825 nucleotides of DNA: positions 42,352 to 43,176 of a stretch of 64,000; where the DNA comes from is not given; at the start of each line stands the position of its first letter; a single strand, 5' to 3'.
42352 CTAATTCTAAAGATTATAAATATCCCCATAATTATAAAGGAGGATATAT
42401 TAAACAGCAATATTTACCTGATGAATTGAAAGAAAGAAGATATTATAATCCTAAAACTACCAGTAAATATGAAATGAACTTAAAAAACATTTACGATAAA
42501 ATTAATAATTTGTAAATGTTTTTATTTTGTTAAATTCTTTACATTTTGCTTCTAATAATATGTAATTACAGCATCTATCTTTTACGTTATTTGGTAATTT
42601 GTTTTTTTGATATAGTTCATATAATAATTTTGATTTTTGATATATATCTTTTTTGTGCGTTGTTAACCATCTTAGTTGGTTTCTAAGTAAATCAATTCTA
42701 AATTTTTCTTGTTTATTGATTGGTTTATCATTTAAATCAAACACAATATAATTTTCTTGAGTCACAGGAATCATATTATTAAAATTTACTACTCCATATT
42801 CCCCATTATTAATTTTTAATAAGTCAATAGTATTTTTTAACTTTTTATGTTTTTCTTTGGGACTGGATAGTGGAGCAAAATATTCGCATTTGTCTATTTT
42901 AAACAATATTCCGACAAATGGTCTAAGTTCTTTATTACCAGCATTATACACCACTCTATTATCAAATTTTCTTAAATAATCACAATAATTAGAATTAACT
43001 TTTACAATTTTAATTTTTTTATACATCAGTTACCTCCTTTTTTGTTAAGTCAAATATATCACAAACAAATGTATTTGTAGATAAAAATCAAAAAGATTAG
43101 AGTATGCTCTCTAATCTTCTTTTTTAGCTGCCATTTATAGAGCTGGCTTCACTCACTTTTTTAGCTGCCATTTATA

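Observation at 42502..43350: Unannotated type III toxin-antitoxin locus (ToxN/AbiQ-like toxin plus tandem-repeat antitoxin RNA) wedged between rarA and holA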

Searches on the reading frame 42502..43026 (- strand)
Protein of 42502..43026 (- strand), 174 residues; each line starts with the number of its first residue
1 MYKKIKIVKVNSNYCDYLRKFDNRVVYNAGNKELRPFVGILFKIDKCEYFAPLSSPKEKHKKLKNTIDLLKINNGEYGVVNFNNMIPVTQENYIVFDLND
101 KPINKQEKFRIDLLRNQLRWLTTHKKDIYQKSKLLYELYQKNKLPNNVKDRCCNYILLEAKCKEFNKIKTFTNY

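Call 3: search_protein_families(library=pfam, proteins=[window:42502-43026:-], max_evalue=1)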
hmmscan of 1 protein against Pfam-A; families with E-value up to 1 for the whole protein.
window:42502-43026:- (174 aa): 1 family
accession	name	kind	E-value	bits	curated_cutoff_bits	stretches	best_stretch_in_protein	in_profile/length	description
PF13958.12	ToxN_toxin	-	1.1e-45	156.1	25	1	6-165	2-159/159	Toxin ToxN, type III toxin-antitoxin system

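Call 4: search_protein_families(library=padloc, proteins=[window:42502-43026:-], max_evalue=1)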
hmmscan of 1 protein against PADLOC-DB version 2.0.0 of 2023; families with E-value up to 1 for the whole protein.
window:42502-43026:- (174 aa): 1 family
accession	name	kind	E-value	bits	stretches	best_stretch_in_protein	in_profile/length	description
PDLC02352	AbiQ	-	4.4e-34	116.1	1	6-167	2-159/160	AbiQ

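Call 6: search_solved_structures(query=window:42502-43026:-, max_evalue=10, show_alignments=3)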
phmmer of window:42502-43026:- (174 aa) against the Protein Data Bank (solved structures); distinct sequences matched with E-value up to 10: 8.
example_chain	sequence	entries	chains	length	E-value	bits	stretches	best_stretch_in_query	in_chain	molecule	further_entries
4ato_A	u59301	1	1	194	2.1e-16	63.3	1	9-166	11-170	TOXN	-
2xd0_A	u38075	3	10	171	4.2e-15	59.1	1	6-168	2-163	TOXN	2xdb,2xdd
7d8o_A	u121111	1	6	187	3e-14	56.3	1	6-167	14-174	Type III toxin-antitoxin system ToxN/AbiQ family toxin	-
4glk_A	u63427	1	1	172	3.4e-09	39.9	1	7-171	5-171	AbiQ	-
8aej_A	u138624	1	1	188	0.65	12.9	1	73-153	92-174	Lipocalin Can f 6.0101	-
5x7y_A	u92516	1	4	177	0.66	12.9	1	73-153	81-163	Lipocalin-Can f 6 allergen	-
5aj3_O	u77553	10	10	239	0.67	12.9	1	114-171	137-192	MITORIBOSOMAL PROTEIN US15M, MRPS15 | Uncharacterized protein | Mitochondrial ribosomal protein S15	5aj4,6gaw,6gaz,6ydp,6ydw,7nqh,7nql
6nre_A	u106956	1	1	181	0.75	12.7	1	73-153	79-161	Lipocalin-Can f 6 allergen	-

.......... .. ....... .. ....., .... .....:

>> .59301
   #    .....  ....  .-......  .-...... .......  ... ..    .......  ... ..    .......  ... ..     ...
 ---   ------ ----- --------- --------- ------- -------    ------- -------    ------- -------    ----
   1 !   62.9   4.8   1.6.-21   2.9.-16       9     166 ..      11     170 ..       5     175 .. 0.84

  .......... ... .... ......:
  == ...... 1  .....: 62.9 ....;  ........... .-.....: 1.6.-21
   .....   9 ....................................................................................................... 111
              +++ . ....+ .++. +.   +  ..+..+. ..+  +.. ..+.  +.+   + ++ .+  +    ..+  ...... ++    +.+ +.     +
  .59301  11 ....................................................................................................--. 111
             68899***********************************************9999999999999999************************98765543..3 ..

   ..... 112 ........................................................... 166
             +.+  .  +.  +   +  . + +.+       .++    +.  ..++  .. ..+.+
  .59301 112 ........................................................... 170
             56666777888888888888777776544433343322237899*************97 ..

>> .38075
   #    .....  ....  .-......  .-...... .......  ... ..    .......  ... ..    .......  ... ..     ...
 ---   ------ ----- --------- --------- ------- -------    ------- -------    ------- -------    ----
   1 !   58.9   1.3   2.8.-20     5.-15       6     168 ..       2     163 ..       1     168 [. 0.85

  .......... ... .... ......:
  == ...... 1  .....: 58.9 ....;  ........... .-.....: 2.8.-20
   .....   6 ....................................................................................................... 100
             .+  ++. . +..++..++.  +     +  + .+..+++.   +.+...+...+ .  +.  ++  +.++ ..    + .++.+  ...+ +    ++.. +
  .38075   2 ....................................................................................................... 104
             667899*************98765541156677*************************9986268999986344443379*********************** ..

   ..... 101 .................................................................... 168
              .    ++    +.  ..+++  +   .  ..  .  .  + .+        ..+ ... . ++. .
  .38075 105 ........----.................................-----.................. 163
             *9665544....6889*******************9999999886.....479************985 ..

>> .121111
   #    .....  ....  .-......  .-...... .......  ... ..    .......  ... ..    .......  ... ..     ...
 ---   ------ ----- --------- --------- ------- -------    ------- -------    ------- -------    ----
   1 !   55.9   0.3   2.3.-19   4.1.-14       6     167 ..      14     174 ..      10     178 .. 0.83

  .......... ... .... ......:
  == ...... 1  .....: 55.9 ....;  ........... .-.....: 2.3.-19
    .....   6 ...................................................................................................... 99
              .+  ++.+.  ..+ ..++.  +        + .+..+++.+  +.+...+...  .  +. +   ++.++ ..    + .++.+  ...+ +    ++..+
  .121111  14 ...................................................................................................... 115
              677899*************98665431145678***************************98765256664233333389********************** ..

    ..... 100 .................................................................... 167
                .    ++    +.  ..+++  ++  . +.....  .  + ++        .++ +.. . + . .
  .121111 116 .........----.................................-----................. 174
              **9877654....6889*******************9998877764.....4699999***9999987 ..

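Call 12: find_homologous_proteins(query=window:42502-43026:-, max_evalue=0.00001)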
Query window:42502-43026:- (174 aa): 1941 proteins with E <= 0.00001 among 2149 candidates; the best 120 are listed.
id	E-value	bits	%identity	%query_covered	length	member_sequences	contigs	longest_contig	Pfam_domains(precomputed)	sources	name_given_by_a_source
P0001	4.0e-108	377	98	100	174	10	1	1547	PF13958.13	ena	-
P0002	6.2e-88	311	83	96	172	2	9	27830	PF13958.13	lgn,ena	-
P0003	2.4e-78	280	77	95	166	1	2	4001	PF13958.13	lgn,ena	-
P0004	3.8e-78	279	75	96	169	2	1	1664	PF13958.13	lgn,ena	-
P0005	4.2e-78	279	76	95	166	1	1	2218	PF13958.13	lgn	-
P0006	8.5e-78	278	73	96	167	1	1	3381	PF13958.13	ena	-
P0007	1.1e-77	278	94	78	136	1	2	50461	PF13958.13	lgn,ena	-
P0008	1.5e-77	277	74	98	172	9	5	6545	PF13958.13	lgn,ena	-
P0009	3.0e-77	276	73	98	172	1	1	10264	PF13958.13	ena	-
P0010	3.5e-77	276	75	95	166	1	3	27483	PF13958.13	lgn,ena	-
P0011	4.0e-77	276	73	98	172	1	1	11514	PF13958.13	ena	-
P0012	4.5e-77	276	74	98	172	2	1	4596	PF13958.13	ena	-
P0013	4.7e-77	276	72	96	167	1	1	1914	PF13958.13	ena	-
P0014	4.9e-77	275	72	96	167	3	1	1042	PF13958.13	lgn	-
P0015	6.5e-77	275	72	96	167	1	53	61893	PF13958.13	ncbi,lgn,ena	-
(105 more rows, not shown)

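Call 13: find_encoding_contigs(protein=window:42502-43026:-, flank=3000, max_places=4)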
Protein window:42502-43026:- (174 aa): 14 contigs read that carry it; 4 places shown.
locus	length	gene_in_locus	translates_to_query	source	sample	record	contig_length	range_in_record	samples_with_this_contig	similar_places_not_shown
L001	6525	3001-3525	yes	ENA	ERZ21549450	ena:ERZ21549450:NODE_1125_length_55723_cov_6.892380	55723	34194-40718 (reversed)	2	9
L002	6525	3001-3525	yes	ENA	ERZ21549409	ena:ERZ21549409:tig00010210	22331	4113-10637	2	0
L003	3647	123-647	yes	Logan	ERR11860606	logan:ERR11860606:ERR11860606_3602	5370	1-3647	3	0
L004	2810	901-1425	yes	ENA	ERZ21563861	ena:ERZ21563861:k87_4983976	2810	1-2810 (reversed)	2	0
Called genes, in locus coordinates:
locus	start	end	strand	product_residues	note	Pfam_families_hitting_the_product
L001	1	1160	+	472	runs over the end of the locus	PF00672:HAMP (faint), PF00512:HisKA, PF02518:HATPase_c, PF13589:HATPase_c_3 (weak)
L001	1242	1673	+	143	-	-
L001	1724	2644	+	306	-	PF06144:DNA_pol3_delta, PF21694:DNA_pol3_delta_C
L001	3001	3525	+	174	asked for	PF13958:ToxN_toxin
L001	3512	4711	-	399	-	PF05496:RuvB_N, PF00004:AAA, PF07728:AAA_5 (faint), PF16193:AAA_assoc_2, PF12002:MgsA_C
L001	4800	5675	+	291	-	PF02899:Phage_int_SAM_1, PF13495:Phage_int_SAM_4, PF00589:Phage_integrase, PF22823:MrpR_C_cat (weak)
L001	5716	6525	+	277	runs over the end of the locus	PF11449:ArsP_2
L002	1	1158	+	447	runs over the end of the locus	PF00672:HAMP (faint), PF00512:HisKA, PF02518:HATPase_c, PF13589:HATPase_c_3 (weak)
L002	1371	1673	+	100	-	-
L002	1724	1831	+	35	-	-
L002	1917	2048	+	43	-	-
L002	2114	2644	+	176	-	PF21694:DNA_pol3_delta_C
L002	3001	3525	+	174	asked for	PF13958:ToxN_toxin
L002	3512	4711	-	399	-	PF05496:RuvB_N, PF00004:AAA, PF07728:AAA_5 (faint), PF16193:AAA_assoc_2, PF12002:MgsA_C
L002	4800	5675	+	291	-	PF02899:Phage_int_SAM_1, PF13495:Phage_int_SAM_4, PF00589:Phage_integrase, PF22823:MrpR_C_cat (weak)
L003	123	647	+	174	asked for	PF13958:ToxN_toxin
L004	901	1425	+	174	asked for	PF13958:ToxN_toxin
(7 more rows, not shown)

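Call 14: find_encoding_contigs(protein=P0002, flank=3000, max_places=3)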
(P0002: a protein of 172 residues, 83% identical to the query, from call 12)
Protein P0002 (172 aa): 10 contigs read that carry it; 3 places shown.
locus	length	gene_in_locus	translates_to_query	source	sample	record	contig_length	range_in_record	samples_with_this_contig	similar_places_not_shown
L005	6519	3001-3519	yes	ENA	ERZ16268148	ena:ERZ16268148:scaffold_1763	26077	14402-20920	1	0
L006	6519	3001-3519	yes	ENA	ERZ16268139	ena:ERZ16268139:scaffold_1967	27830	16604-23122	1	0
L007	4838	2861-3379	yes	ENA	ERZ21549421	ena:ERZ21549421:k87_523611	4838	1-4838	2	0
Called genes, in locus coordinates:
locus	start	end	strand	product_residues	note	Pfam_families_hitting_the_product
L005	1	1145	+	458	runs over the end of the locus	PF00672:HAMP (weak), PF00512:HisKA, PF02518:HATPase_c, PF13589:HATPase_c_3 (weak)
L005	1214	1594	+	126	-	-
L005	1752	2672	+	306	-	PF06144:DNA_pol3_delta, PF21694:DNA_pol3_delta_C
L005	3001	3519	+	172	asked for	PF13958:ToxN_toxin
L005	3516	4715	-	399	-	PF05496:RuvB_N, PF00004:AAA, PF16193:AAA_assoc_2, PF12002:MgsA_C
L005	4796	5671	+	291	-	PF02899:Phage_int_SAM_1, PF13495:Phage_int_SAM_4, PF00589:Phage_integrase, PF22823:MrpR_C_cat (weak)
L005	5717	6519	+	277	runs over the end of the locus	PF11449:ArsP_2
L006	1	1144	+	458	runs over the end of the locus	PF00512:HisKA, PF02518:HATPase_c, PF13589:HATPase_c_3 (weak)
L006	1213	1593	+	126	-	-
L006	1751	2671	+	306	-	PF06144:DNA_pol3_delta, PF21694:DNA_pol3_delta_C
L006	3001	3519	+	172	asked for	PF13958:ToxN_toxin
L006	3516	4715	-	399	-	PF05496:RuvB_N, PF00004:AAA, PF16193:AAA_assoc_2, PF12002:MgsA_C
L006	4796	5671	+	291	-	PF02899:Phage_int_SAM_1, PF13495:Phage_int_SAM_4, PF00589:Phage_integrase, PF22823:MrpR_C_cat (weak)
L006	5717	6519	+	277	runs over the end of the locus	PF11449:ArsP_2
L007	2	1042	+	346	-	?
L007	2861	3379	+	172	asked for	PF13958:ToxN_toxin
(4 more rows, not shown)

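Call 15: find_encoding_contigs(protein=P0015, flank=3000, max_places=3)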
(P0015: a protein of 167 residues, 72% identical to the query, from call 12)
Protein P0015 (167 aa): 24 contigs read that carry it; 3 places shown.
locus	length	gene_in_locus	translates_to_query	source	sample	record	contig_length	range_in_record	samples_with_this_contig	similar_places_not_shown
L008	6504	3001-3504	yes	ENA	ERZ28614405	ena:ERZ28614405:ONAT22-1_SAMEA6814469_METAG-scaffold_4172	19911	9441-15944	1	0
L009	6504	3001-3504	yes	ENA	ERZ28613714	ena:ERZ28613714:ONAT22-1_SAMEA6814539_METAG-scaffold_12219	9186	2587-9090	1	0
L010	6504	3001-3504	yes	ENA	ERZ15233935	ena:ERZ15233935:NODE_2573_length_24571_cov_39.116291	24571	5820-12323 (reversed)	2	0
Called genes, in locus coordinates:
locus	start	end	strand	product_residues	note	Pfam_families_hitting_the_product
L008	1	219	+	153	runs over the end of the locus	PF14270:DUF4358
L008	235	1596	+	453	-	PF03062:MBOAT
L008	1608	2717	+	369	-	PF14286:DHHW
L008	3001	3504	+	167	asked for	PF13958:ToxN_toxin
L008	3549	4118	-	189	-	PF26595:A_ENA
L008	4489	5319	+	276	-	PF04015:DUF362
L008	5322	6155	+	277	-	PF04018:VCA0040-like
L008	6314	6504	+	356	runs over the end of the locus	PF02661:Fic, PF13412:HTH_24 (weak)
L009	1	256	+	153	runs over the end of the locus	PF14270:DUF4358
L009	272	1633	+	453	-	PF03062:MBOAT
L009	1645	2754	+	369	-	PF14286:DHHW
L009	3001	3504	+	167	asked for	PF13958:ToxN_toxin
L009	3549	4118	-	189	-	PF26595:A_ENA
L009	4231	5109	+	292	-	PF26595:A_ENA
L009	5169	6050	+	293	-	PF04015:DUF362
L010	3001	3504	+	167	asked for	PF13958:ToxN_toxin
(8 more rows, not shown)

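Call 19: find_related_loci(query=A1, collection=genome_contigs, flank=3000)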
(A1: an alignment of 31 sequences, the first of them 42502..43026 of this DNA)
Query A1 (174 aa) in genome_contigs; peptide patterns used: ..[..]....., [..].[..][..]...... (x = any residue, [..] = any of these).
140 stretches matched a pattern; 131 encode a relative of the query (tblastn E <= 1e-3); the best 80 are kept; 80 distinct loci.
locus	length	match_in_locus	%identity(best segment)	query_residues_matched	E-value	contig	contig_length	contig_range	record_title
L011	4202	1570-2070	72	1-167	7e-81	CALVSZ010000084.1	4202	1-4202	MAG: uncultured Bacilli bacterium isolate BRZ_NS__bin83 genome assembly, contig: BRZ_NS__NODE_21150_length_4202_cov_4.59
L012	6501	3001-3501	72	1-167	2e-80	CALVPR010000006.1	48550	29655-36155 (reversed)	MAG: uncultured Bacilli bacterium isolate BRZ_EF__bin109 genome assembly, contig: BRZ_EF__NODE_1085_length_48550_cov_10.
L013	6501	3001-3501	72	1-167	1e-80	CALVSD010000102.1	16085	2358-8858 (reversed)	MAG: uncultured Bacilli bacterium isolate BRZ_EV__bin65 genome assembly, contig: BRZ_EV__NODE_4240_length_16085_cov_11.5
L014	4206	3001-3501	72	1-167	5e-80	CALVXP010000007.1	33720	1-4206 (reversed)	MAG: uncultured Bacilli bacterium isolate BRZ_GA__bin18 genome assembly, contig: BRZ_GA__NODE_1932_length_33720_cov_8.52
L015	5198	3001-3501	72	1-167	7e-80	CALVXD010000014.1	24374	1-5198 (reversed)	MAG: uncultured Bacilli bacterium isolate BRZ_FH__bin48 genome assembly, contig: BRZ_FH__NODE_2078_length_24374_cov_13.2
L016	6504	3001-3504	71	1-168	1e-78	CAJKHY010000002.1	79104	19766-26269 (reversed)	MAG TPA_asm: uncultured Clostridium sp. isolate SRR5558251-bin.8 genome assembly, contig: NODE_46_length_79104_cov_4.403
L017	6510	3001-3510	71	1-170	5e-78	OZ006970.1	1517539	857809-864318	MAG: uncultured Bacilli bacterium isolate pooled_contig_53442_metaflye_circ MAG genome assembly, chromosome: 1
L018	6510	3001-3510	70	1-170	9e-78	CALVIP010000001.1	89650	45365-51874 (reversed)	MAG: uncultured Bacilli bacterium isolate BRZ_CI__bin123 genome assembly, contig: BRZ_CI__NODE_417_length_89650_cov_19.8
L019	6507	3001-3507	67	1-169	8e-77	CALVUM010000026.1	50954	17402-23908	MAG: uncultured Bacilli bacterium isolate E14__bin37 genome assembly, contig: E14__k127_4433956, whole genome shotgun se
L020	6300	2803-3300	72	1-166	5e-77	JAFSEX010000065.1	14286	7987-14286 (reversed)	MAG: Bacilli bacterium isolate RGIG3080 Goat_Rectum-5__c634051, whole genome shotgun sequence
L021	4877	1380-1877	71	1-166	2e-76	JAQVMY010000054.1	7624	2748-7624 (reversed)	MAG: Bacilli bacterium isolate STF1_144 NODE_33951_length_7624_cov_6.509937_Sandtown_F1, whole genome shotgun sequence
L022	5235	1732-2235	71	1-170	3e-76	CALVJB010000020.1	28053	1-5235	MAG: uncultured Bacilli bacterium isolate BRZ_PQ__bin74 genome assembly, contig: BRZ_PQ__NODE_2389_length_28053_cov_41.9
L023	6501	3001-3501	72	1-167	9e-76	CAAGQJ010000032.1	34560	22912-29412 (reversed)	MAG TPA_asm: Bacilli bacterium, isolate HGM10836, WGS project CAAGQJ010000000 data, contig: SRS820617_35_k75_142102, who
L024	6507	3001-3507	68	1-169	1e-75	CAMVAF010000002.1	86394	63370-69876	MAG TPA_asm: uncultured Clostridia bacterium isolate SRR8387715_bin.72_metaWRAP_v1.3_MAG genome assembly, contig: ERZ142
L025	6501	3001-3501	73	1-167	1e-75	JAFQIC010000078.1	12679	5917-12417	MAG: Bacilli bacterium isolate RGIG1840 Goat_Cecum-5__c582290, whole genome shotgun sequence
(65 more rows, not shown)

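Call 30: predict_structure(alignment_id=A1)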
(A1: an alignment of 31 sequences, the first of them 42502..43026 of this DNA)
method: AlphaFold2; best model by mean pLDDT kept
length: 174 residues; sequences in the alignment: 31
mean_pLDDT: 87.5   pTM: 0.81
mean pLDDT of the five models: 87.5, 87.1, 86.6, 84.4, 81.9
residues with pLDDT >= 90: 114; 70-90: 42; 50-70: 11; < 50: 7
segments of 3 or more residues with pLDDT < 50: 29-34
pLDDT, mean of each block of 10 residues (from residue 1): 83 90 75 61 92 92 88 94 94 89 88 93 93 95 93 95 86 56
secondary structure, 60 per line:
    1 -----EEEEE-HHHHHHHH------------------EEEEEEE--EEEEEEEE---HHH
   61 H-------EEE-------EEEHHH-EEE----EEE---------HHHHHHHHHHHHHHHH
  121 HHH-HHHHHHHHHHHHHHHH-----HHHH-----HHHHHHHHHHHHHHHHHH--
elements in order: E6-10 H12-19 E38-44 E47-54 H58-61 E69-71 E79-81 E86-88 E93-95 H105-123 H125-140 H146-149 H155-172

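Call 34: fold_search(model_id=the predicted structure, library=pdb)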
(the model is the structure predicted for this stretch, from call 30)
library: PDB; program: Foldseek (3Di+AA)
matches with E <= 10: 147; with E <= 0.001: 4
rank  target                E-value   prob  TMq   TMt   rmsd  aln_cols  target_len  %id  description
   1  7d8o_A                4.8e-11  1.00  0.73  0.78   2.9       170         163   25  Crystal structure of E. coli ToxIN type III toxin-antitoxin complex (released 2022-01-05)
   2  2xd0_A                1.0e-10  1.00  0.73  0.78   2.9       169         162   26  A processed non-coding RNA regulates a bacterial antiviral system (released 2011-01-12)
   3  4ato_A                3.7e-10  1.00  0.73  0.76   3.7       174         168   27  New insights into the mechanism of bacterial Type III toxin-antitoxin systems: selective toxin inhibition by a non-cod (released 2012-12-26)
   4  4glk                  1.8e-08  1.00  0.74  0.77   3.4       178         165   25  Structure and activity of AbiQ, a lactococcal anti-phage endoribonuclease belonging to the type-III toxin-antitoxin syst (released 2013-01-16)
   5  4mzt_A                2.4e-02  0.82  0.29  0.41  10.4       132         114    5  MazF from S. aureus crystal form II, C2221, 2.3 A (released 2014-05-21)
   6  4rmo_A                2.6e-02  0.98  0.53  0.59   7.4       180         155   12  Crystal Structure of the CptIN Type III Toxin-Antitoxin System from Eubacterium rectale (released 2015-09-30)
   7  9g7k_B                5.3e-02  0.47  0.26  0.35  10.3       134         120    9  Staphylococcus aureus MazF in complex with Nanobody 12 (released 2024-07-31)
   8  4mzp_A                5.9e-02  0.54  0.28  0.38  10.5       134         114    7  MazF from S. aureus crystal form III, C2221, 2.7 A (released 2014-05-21)
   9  7bxy                  6.3e-02  0.41  0.25  0.34  11.0       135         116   12  mRNA interferase from Bacillus cereus (released 2021-04-28)
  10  9g1y_B                6.7e-02  0.33  0.23  0.32  10.9       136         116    8  Staphycoccus aureus MazF in complex with Nabobody 3 (released 2024-07-24)
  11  4mzp_C                8.0e-02  0.47  0.28  0.39  10.6       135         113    7  MazF from S. aureus crystal form III, C2221, 2.7 A (released 2014-05-21)
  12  9g7k_E                8.5e-02  0.35  0.25  0.34  10.6       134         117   10  Staphylococcus aureus MazF in complex with Nanobody 12 (released 2024-07-31)
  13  9g48_A                9.1e-02  0.35  0.26  0.35  10.5       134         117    9  Staphylococcus aureus MazF in complex with Nanobody 6 (released 2024-07-24)
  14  4mzm_B                9.1e-02  0.33  0.24  0.34  10.4       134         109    8  MazF from S. aureus crystal form I, P212121, 2.1 A (released 2014-05-28)
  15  4mzp_E                9.6e-02  0.47  0.28  0.40  10.4       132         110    8  MazF from S. aureus crystal form III, C2221, 2.7 A (released 2014-05-21)
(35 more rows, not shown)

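Call 37: find_related_loci(query=A1, collection=viral_contigs, flank=3000)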
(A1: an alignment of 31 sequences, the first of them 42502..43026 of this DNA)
Query A1 (174 aa) in viral_contigs; peptide patterns used: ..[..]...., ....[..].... (x = any residue, [..] = any of these).
285 stretches matched a pattern; 15 encode a relative of the query (tblastn E <= 1e-3); 15 distinct loci.
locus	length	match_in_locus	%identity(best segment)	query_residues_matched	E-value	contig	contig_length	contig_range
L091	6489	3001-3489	45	1-169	7e-40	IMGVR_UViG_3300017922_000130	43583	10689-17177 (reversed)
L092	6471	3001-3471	45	5-165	1e-37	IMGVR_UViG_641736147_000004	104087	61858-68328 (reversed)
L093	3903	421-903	44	5-169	2e-36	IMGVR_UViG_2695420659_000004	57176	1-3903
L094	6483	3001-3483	44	5-169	2e-36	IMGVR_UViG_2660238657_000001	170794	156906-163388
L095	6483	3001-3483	43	5-169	4e-36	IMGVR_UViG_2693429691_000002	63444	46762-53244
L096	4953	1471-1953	43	5-169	4e-36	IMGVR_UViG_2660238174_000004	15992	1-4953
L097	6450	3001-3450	45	10-160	8e-36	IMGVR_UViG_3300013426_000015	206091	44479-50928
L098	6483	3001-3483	43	5-169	2e-35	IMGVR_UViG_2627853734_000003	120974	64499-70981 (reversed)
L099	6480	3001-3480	43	5-165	6e-35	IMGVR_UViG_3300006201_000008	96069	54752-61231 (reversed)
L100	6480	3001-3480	43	5-165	6e-35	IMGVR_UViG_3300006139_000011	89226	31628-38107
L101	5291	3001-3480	43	5-165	5e-35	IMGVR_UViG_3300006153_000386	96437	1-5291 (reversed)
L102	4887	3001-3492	40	1-170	3e-33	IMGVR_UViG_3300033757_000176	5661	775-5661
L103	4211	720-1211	40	1-170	3e-33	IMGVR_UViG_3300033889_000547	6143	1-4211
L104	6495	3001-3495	41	1-171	2e-30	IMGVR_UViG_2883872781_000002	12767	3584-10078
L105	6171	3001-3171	38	112-169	8e-7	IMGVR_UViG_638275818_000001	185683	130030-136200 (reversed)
